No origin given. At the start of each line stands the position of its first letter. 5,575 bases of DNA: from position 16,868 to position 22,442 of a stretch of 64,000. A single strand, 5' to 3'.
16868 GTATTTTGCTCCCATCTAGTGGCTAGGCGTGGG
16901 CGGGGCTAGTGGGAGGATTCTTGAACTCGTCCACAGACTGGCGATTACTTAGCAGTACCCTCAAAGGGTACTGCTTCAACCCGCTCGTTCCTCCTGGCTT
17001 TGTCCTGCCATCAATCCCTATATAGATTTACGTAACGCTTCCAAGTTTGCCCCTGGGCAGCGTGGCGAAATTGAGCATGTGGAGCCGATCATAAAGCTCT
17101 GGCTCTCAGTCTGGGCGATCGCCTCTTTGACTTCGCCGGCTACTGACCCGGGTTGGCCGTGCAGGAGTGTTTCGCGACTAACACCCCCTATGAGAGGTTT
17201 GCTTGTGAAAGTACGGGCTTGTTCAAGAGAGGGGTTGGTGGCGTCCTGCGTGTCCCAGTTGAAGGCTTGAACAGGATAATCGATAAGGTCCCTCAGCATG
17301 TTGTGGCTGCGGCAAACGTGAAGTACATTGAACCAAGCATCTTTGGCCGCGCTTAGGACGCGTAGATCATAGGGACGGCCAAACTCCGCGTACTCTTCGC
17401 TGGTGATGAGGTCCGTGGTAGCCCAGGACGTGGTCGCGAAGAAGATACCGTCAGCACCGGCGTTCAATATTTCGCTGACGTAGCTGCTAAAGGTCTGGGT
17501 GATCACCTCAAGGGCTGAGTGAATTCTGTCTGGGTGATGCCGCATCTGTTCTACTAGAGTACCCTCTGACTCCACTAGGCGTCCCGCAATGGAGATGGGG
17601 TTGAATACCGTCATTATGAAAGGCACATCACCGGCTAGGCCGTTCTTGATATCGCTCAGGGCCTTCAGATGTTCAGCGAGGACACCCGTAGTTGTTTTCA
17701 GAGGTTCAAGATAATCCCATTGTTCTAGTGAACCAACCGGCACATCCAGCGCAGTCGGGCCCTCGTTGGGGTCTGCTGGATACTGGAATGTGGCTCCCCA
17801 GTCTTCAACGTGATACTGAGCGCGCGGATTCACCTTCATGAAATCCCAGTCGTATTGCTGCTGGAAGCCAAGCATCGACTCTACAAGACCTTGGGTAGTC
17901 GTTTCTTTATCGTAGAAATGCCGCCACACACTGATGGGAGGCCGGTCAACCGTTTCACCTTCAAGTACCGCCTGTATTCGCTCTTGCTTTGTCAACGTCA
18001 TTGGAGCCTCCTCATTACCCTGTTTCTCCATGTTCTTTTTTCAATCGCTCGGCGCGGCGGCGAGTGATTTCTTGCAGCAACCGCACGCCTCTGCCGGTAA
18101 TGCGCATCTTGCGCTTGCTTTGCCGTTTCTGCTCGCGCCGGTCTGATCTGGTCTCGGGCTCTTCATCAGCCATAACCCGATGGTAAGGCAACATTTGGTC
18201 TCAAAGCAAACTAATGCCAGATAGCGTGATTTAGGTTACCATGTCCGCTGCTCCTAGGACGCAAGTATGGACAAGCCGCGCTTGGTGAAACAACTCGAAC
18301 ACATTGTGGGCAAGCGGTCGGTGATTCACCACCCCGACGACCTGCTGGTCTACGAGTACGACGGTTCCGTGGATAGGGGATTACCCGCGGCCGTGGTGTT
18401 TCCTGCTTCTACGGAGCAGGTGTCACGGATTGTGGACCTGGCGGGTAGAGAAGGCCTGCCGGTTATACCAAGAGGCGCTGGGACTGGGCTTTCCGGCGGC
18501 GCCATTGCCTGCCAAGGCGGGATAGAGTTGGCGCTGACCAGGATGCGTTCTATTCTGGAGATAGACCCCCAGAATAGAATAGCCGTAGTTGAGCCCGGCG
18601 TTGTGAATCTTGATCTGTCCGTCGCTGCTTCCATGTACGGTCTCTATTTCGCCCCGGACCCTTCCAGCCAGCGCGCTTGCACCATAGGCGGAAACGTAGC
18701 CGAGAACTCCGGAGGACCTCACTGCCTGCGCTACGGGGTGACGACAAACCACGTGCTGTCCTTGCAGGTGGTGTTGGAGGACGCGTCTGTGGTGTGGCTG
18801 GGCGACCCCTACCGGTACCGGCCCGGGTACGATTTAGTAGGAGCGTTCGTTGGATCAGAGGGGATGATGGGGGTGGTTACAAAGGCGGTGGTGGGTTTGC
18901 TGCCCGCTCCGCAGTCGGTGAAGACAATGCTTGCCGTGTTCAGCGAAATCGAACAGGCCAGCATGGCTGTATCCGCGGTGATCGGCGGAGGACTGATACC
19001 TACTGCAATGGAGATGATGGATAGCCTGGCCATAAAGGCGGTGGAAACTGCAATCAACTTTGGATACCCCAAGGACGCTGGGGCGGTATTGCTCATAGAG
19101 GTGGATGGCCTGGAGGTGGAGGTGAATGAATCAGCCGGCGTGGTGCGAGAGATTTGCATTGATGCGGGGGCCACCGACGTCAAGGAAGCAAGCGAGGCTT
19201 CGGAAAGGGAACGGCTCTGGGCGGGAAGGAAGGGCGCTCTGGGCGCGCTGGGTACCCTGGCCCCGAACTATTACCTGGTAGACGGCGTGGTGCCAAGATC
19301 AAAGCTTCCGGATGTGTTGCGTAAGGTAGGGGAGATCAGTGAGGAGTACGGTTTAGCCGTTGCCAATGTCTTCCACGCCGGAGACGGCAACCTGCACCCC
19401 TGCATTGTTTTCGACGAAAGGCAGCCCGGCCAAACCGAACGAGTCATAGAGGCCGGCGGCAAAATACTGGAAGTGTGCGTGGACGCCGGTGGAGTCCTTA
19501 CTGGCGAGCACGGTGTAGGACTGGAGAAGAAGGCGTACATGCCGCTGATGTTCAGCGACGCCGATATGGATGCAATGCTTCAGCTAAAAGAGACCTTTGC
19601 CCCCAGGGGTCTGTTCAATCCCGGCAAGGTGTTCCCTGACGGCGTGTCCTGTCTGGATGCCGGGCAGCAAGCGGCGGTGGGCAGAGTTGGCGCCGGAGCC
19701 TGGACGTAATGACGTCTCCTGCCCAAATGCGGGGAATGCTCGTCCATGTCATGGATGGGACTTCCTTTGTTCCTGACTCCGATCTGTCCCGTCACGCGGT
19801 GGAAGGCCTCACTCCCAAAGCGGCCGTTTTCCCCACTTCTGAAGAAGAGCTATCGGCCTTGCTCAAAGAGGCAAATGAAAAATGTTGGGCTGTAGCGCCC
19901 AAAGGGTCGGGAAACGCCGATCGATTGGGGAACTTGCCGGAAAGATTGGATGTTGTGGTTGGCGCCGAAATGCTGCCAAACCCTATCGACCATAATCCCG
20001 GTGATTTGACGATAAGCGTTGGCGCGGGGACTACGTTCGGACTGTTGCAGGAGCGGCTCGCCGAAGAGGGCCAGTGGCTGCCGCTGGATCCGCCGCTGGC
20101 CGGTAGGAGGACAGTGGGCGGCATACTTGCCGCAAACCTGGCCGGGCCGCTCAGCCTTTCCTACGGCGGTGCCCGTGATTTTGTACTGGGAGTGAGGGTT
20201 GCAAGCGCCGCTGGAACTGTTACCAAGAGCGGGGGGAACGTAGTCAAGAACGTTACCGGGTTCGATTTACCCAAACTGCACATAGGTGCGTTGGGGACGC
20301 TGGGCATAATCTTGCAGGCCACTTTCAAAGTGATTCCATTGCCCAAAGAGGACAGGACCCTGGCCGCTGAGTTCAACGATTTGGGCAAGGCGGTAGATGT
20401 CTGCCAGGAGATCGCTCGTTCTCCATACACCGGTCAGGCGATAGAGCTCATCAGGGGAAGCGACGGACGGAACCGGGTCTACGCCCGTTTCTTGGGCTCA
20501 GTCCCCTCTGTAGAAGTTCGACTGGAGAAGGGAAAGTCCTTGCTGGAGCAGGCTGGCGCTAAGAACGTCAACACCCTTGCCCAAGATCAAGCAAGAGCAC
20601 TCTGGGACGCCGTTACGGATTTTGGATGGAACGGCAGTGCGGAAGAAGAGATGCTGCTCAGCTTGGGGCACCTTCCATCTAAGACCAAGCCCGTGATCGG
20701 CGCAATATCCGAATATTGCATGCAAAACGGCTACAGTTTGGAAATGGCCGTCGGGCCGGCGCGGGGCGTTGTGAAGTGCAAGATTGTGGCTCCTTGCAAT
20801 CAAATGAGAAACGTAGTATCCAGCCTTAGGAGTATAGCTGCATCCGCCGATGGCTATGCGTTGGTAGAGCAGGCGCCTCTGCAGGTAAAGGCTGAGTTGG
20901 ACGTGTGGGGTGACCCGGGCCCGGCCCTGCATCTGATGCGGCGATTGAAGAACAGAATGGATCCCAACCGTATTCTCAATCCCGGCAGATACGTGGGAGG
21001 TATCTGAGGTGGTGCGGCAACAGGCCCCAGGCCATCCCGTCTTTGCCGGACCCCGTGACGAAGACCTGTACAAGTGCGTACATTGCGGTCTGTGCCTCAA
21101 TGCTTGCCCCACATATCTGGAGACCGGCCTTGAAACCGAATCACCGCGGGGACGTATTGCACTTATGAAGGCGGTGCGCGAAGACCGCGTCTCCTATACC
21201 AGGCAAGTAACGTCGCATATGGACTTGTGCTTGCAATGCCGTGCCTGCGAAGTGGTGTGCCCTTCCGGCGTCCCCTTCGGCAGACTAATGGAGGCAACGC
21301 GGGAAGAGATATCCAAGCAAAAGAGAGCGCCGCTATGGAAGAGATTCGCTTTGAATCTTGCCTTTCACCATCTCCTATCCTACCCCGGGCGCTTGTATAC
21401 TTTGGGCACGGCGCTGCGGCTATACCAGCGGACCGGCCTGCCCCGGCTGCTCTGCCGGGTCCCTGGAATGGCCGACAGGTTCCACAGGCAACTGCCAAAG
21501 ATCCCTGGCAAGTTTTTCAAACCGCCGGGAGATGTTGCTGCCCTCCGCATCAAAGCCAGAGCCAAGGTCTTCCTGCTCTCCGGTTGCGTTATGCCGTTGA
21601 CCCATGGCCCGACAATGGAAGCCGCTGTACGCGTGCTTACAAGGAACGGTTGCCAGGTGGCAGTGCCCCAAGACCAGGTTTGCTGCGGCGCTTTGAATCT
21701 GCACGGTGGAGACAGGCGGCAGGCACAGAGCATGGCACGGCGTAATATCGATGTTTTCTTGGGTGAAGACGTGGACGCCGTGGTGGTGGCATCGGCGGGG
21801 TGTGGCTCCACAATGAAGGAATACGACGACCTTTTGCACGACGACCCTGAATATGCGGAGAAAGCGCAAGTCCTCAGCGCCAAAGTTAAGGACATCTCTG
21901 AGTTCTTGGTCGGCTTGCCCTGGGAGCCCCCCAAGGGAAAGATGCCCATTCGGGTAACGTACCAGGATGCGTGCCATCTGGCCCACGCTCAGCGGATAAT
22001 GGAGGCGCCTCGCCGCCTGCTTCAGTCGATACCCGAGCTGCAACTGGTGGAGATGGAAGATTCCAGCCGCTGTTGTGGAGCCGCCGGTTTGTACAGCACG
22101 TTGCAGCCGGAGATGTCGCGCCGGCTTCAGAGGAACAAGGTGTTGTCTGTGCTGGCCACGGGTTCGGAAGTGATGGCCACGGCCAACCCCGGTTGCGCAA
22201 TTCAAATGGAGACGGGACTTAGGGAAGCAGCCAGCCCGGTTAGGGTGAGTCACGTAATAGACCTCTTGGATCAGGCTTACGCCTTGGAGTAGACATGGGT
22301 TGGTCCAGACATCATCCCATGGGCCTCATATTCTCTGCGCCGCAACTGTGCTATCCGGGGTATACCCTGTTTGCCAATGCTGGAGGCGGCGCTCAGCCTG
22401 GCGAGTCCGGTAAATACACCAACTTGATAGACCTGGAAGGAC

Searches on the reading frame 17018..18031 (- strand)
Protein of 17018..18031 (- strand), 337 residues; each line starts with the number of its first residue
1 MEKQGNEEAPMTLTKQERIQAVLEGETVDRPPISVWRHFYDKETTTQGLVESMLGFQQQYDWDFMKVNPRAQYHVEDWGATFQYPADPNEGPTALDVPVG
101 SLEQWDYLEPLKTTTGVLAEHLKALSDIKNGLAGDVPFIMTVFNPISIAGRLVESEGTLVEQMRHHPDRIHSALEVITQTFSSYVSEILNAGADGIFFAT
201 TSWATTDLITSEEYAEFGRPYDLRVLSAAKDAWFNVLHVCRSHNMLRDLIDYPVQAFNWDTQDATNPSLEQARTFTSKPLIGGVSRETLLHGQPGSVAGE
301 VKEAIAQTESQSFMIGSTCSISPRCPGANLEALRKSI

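Call 15: search_protein_families(library=pfam, proteins=[window:17018-18031:-])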
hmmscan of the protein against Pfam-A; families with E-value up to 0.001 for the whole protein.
window:17018-18031:- (337 aa): 1 family
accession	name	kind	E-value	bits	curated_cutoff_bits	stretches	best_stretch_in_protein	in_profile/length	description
PF01208.23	URO-D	-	5e-34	118.3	23.9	1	14-335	1-341/346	Uroporphyrinogen decarboxylase (URO-D)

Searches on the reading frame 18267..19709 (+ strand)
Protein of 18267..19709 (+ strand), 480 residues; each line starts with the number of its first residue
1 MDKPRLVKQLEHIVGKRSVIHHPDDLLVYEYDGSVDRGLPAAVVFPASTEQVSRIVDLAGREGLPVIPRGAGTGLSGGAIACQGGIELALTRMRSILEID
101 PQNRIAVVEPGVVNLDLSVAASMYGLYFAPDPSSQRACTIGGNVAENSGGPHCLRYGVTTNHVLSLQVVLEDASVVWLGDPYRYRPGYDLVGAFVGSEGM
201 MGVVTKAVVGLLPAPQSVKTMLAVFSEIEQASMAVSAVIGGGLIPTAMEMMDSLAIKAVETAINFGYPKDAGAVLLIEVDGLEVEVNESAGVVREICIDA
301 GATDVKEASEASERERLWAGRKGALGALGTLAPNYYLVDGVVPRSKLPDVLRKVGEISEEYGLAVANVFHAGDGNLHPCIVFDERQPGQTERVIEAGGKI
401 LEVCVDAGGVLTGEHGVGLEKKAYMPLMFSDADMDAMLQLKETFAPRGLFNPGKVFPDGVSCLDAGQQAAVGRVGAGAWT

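Call 15: search_protein_families(library=pfam, proteins=[window:18267-19709:+])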
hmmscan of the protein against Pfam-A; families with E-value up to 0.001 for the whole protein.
window:18267-19709:+ (480 aa): 2 families
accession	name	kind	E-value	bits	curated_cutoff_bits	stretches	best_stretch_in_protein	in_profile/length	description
PF02913.24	FAD-oxidase_C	-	4.2e-68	230.2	21.2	1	215-455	2-248/248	FAD linked oxidases, C-terminal domain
PF01565.28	FAD_binding_4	-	6.1e-40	136.6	26.4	1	40-178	1-138/139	FAD binding domain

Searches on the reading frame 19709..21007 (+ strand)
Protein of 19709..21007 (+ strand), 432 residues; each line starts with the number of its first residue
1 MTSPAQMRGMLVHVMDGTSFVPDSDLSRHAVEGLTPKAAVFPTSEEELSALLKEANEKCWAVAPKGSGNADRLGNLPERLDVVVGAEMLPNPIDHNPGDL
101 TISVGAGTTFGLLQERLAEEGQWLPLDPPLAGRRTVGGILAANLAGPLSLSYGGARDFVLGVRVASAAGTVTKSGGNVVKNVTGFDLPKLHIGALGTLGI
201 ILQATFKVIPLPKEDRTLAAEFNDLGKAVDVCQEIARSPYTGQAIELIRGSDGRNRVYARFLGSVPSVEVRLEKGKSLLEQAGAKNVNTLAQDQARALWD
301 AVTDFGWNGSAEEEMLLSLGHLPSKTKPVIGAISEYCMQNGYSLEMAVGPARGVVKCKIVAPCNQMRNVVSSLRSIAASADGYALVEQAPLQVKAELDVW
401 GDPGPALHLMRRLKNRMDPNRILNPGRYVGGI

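Call 15: search_protein_families(library=pfam, proteins=[window:19709-21007:+])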
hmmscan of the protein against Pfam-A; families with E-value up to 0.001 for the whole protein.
window:19709-21007:+ (432 aa): 2 families
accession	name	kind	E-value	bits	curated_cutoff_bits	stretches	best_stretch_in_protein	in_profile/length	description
PF01565.28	FAD_binding_4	-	5.6e-24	84.8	26.4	1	36-173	1-137/139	FAD binding domain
PF02913.24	FAD-oxidase_C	-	3.8e-06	27.2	21.2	0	406-427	226-247/248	FAD linked oxidases, C-terminal domain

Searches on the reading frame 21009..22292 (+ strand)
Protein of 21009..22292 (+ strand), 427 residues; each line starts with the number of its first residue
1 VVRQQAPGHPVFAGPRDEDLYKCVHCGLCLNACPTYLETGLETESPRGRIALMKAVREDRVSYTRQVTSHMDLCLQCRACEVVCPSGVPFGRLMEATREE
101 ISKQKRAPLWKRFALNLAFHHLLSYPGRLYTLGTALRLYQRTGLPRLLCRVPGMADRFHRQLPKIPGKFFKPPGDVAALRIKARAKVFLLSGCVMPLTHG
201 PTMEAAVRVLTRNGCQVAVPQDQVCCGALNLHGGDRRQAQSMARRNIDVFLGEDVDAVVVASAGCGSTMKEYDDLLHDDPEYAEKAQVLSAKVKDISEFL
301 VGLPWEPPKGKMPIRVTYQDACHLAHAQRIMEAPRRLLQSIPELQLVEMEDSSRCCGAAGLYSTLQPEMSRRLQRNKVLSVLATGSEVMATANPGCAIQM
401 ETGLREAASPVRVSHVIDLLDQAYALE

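Call 15: search_protein_families(library=pfam, proteins=[window:21009-22292:+])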
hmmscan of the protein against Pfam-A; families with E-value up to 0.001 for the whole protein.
window:21009-22292:+ (427 aa): 14 families
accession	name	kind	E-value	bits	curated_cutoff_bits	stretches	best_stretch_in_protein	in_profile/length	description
PF02754.22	CCG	-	2.7e-33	114.4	20.6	2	316-400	1-84/85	Cysteine-rich domain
PF13183.11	Fer4_8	-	1e-14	55.2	27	1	20-88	2-68/68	4Fe-4S dicluster domain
PF13534.11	Fer4_17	-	2.3e-11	44.5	22.2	1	22-88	1-60/61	4Fe-4S dicluster domain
PF12838.12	Fer4_7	-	1.4e-10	41.9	27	1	22-88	1-52/52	4Fe-4S dicluster domain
PF12837.12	Fer4_6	-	2.2e-09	37.3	25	1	71-89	6-24/24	4Fe-4S binding domain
PF00037.32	Fer4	-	5.7e-09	35.9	21.1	1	20-35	5-20/24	4Fe-4S binding domain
PF13187.11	Fer4_9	-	2.7e-08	34.1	27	0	8-35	22-49/52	4Fe-4S dicluster domain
PF12797.12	Fer4_2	-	1.3e-07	31.6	24.5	1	19-35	6-22/22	4Fe-4S binding domain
PF13237.11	Fer4_10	-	4.3e-07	30.2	25.5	1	19-85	5-53/53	4Fe-4S dicluster domain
PF12800.12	Fer4_4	-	4.6e-07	30.1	24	1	21-36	2-17/17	4Fe-4S binding domain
PF13484.11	Fer4_16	-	1.6e-06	29.2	30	1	22-86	1-65/66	4Fe-4S double cluster binding domain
PF12798.12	Fer4_3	-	5.7e-05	24.1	27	0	23-35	1-13/15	4Fe-4S binding domain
PF17179.9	Fer4_22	-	0.0001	23.5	27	0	74-107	2-33/95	4Fe-4S dicluster domain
PF14697.11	Fer4_21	-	0.00022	21.7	35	0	22-35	40-53/59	4Fe-4S dicluster domain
